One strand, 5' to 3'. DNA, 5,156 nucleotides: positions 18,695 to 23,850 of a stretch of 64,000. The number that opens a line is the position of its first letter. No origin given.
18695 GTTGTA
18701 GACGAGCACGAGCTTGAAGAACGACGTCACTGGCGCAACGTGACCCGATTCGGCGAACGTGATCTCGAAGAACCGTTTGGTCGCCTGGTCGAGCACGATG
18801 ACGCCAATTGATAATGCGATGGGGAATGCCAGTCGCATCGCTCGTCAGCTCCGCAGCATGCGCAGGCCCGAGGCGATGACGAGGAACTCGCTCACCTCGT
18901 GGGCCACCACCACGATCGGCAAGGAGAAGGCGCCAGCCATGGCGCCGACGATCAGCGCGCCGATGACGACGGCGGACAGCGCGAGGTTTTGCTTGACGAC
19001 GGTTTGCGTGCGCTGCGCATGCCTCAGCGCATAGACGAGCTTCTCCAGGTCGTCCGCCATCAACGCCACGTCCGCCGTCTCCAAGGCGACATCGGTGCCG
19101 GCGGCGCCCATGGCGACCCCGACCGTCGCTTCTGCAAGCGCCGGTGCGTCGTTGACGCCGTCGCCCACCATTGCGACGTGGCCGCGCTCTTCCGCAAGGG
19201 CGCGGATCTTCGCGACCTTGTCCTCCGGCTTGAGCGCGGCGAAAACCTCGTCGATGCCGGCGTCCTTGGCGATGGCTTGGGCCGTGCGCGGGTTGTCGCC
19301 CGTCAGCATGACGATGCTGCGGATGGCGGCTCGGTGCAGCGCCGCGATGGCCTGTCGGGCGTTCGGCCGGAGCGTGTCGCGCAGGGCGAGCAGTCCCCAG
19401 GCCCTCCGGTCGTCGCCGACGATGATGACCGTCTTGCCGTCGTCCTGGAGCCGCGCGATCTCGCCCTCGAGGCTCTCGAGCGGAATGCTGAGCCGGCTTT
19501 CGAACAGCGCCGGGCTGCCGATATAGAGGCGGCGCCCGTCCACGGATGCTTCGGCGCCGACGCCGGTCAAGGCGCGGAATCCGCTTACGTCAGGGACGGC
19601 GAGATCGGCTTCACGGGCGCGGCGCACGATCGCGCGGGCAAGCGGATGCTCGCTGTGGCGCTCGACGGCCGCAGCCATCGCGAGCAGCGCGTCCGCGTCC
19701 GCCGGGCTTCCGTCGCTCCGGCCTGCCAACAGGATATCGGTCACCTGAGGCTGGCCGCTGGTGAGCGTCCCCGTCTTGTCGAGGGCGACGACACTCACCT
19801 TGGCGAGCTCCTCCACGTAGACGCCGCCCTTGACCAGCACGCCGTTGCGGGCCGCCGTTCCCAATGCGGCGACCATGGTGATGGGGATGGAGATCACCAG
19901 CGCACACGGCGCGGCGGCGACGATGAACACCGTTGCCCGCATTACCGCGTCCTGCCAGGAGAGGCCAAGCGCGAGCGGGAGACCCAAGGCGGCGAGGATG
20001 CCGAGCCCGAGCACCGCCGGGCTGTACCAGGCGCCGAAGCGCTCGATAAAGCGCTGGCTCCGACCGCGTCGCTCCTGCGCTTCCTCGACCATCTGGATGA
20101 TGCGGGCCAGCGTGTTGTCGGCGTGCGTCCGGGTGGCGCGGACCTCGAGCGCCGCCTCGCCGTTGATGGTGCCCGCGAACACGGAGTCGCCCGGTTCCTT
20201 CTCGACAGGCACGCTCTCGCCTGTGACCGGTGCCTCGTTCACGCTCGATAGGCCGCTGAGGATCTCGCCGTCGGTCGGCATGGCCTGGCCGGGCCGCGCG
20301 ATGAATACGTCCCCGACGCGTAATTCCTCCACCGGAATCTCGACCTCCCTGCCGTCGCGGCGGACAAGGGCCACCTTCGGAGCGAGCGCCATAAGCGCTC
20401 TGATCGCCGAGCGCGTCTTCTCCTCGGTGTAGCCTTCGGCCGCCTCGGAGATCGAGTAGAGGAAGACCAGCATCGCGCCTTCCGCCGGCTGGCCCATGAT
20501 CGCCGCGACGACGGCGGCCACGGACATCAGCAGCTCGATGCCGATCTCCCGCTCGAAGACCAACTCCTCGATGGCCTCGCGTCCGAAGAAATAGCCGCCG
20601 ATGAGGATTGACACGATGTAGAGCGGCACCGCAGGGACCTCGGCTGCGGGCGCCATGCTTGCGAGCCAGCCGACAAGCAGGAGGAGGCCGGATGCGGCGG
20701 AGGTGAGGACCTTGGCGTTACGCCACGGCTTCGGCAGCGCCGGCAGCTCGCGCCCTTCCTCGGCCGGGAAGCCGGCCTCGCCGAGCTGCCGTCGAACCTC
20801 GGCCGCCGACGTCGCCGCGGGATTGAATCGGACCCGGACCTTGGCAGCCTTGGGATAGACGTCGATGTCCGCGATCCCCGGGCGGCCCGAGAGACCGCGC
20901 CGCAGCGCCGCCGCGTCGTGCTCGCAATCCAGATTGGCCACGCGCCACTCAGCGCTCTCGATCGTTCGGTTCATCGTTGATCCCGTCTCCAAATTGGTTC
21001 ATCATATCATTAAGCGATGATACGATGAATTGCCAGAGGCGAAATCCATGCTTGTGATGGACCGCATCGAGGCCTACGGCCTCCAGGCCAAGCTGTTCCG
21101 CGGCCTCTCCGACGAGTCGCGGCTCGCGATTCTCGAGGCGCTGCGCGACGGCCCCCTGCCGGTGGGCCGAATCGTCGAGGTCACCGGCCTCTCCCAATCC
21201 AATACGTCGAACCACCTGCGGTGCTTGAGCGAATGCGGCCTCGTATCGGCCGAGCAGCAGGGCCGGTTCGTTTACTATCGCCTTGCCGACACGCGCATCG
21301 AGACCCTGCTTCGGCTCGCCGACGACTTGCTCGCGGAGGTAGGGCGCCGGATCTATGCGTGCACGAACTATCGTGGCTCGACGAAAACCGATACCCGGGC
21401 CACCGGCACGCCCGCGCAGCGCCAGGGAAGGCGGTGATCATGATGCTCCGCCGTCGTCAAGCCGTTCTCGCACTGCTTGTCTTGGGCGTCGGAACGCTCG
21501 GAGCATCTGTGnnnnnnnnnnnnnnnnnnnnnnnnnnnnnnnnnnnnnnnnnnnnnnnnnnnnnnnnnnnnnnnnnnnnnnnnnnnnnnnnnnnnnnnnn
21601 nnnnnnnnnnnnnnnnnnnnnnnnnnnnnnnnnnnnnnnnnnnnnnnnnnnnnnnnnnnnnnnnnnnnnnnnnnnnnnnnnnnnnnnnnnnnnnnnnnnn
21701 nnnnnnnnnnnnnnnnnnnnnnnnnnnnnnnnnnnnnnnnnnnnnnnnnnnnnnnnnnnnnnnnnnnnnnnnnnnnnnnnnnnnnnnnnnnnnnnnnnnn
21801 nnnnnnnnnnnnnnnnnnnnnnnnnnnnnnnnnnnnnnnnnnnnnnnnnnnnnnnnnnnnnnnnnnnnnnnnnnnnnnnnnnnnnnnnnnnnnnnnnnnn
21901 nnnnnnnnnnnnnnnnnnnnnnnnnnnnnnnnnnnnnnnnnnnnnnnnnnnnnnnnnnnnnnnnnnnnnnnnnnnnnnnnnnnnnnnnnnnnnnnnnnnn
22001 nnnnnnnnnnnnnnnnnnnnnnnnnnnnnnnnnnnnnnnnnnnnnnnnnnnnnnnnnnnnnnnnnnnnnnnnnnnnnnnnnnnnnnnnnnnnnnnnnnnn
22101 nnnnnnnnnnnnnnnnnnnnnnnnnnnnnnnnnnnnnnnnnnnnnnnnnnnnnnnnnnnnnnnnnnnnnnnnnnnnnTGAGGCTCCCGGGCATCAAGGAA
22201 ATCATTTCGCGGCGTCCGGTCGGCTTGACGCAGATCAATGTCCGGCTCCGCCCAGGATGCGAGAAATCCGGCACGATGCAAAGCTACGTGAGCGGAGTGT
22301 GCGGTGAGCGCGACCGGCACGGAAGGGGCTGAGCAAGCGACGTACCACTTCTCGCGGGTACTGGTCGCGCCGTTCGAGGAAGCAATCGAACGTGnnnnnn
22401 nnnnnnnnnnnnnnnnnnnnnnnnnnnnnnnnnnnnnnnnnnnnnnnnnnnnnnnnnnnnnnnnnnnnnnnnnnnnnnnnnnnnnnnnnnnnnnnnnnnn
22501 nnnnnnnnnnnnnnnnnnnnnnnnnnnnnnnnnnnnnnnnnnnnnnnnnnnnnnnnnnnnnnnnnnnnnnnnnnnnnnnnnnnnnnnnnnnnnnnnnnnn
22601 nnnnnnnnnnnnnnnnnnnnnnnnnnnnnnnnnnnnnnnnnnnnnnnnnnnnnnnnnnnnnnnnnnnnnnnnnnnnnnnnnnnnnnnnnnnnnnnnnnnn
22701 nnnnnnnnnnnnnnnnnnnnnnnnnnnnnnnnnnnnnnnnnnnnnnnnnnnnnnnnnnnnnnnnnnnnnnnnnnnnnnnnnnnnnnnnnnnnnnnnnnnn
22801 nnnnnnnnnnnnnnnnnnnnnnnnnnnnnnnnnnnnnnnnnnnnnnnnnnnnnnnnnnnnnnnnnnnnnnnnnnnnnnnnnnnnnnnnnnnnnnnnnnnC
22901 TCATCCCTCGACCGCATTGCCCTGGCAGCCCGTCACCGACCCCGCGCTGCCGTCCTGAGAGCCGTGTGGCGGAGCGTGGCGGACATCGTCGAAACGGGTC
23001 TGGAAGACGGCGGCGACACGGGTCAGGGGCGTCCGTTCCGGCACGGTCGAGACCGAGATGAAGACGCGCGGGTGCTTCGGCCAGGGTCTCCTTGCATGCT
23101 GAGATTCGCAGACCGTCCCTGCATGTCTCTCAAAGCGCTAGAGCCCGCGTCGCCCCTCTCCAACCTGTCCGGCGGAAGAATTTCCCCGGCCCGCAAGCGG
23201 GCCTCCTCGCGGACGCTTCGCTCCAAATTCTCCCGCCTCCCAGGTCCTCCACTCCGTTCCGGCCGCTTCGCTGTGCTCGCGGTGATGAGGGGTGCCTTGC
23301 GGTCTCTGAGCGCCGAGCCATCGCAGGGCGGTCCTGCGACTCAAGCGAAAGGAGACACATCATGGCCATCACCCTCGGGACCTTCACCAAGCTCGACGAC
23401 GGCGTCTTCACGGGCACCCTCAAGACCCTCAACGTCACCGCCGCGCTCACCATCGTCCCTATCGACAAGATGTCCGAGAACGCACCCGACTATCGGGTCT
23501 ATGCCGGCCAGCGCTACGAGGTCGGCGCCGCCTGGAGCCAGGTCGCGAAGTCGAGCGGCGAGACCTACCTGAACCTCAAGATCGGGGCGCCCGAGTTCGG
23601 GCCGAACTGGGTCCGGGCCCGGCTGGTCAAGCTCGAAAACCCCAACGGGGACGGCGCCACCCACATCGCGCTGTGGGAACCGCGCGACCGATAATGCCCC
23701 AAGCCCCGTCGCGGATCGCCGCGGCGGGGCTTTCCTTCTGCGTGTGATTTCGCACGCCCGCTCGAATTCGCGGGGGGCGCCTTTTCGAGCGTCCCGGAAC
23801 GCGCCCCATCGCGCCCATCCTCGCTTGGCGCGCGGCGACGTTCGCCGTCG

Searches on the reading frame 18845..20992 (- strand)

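Call 26: search_protein_families(library=pfam, proteins=[window:18845-20992:-])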
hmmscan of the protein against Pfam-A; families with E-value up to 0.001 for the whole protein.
window:18845-20992:- (715 aa): 4 families
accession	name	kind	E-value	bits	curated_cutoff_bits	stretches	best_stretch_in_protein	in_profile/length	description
PF00122.25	E1-E2_ATPase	-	2.7e-52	177.4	28.1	1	203-383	2-181/181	E1-E2 ATPase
PF00702.32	Hydrolase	-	4.4e-38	132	26.4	1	400-622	2-190/191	haloacid dehalogenase-like hydrolase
PF00403.32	HMA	-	2.2e-06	28.4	24.8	1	17-75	3-61/62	Heavy-metal-associated domain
PF12710.13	HAD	-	3.9e-05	24.6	27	1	537-619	82-188/189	haloacid dehalogenase-like hydrolase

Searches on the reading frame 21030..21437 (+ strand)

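Call 26: search_protein_families(library=pfam, proteins=[window:21030-21437:+])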
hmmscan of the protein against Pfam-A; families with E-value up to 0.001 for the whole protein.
window:21030-21437:+ (135 aa): 6 families
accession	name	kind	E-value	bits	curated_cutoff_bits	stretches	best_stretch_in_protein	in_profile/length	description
PF01022.26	HTH_5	-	8.5e-15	54.8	22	1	28-73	1-46/47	Bacterial regulatory protein, arsR family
PF12840.13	HTH_20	-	5.9e-09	36.2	27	1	26-72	1-48/51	Helix-turn-helix domain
PF09339.16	HTH_IclR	-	1e-07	32.1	22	1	32-73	6-49/52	IclR helix-turn-helix domain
PF12802.13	MarR_2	-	9.2e-06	26.2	27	1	29-75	6-53/61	MarR family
PF24034.1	DUF7343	-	0.00041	20.6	27.6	1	26-79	2-55/62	Domain of unknown function (DUF7343)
PF01978.25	TrmB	-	0.00097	19.4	25.6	0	38-85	18-64/68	Sugar-specific transcriptional regulator TrmB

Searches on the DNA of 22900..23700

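Call 42: search_with_rna_model(model_id=R1, source=window, start=22900, end=23700, max_evalue=0.001, show_alignments=1)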
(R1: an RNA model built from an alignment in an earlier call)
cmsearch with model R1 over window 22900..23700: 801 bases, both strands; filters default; matches with E-value up to 0.001: 1.
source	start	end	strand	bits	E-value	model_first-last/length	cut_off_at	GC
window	23107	23338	+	41.9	8.5e-11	1-239/239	no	0.69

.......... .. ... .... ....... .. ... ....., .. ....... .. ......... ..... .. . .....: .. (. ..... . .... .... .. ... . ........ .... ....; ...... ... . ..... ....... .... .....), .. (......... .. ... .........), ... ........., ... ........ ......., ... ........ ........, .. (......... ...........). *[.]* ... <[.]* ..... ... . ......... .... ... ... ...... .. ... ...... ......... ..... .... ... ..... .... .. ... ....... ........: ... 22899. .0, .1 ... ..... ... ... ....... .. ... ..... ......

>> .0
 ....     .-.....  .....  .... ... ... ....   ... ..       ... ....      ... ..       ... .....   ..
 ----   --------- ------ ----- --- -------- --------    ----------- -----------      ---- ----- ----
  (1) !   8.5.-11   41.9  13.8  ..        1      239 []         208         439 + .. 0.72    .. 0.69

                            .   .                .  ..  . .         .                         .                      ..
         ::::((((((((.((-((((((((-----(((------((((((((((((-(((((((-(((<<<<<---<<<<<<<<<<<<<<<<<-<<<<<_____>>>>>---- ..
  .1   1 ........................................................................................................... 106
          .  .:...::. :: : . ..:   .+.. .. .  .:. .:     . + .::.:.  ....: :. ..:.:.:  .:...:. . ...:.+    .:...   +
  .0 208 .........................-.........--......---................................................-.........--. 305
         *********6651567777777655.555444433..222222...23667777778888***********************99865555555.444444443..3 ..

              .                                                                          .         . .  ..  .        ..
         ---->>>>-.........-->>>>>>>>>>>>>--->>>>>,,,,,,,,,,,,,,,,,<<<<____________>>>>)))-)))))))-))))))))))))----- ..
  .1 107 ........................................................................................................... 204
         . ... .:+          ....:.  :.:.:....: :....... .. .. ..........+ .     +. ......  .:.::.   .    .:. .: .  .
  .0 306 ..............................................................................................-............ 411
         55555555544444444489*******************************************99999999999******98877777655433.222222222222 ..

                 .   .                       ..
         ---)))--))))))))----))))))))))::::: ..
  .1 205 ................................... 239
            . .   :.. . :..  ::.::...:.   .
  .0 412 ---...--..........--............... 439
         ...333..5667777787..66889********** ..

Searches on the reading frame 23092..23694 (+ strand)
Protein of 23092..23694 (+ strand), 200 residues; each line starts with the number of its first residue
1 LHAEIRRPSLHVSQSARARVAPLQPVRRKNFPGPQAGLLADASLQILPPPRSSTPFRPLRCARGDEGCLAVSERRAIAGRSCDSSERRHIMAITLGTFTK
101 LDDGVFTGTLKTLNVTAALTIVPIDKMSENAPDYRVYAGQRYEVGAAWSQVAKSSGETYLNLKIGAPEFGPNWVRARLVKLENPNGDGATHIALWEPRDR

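Call 26: search_protein_families(library=pfam, proteins=[window:23092-23694:+])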
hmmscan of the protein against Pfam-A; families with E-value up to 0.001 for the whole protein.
window:23092-23694:+ (200 aa): 1 family
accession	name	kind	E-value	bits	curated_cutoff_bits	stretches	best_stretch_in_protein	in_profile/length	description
PF05284.17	DUF736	-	4.5e-21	75.1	22.1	1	95-185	2-87/99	Protein of unknown function (DUF736)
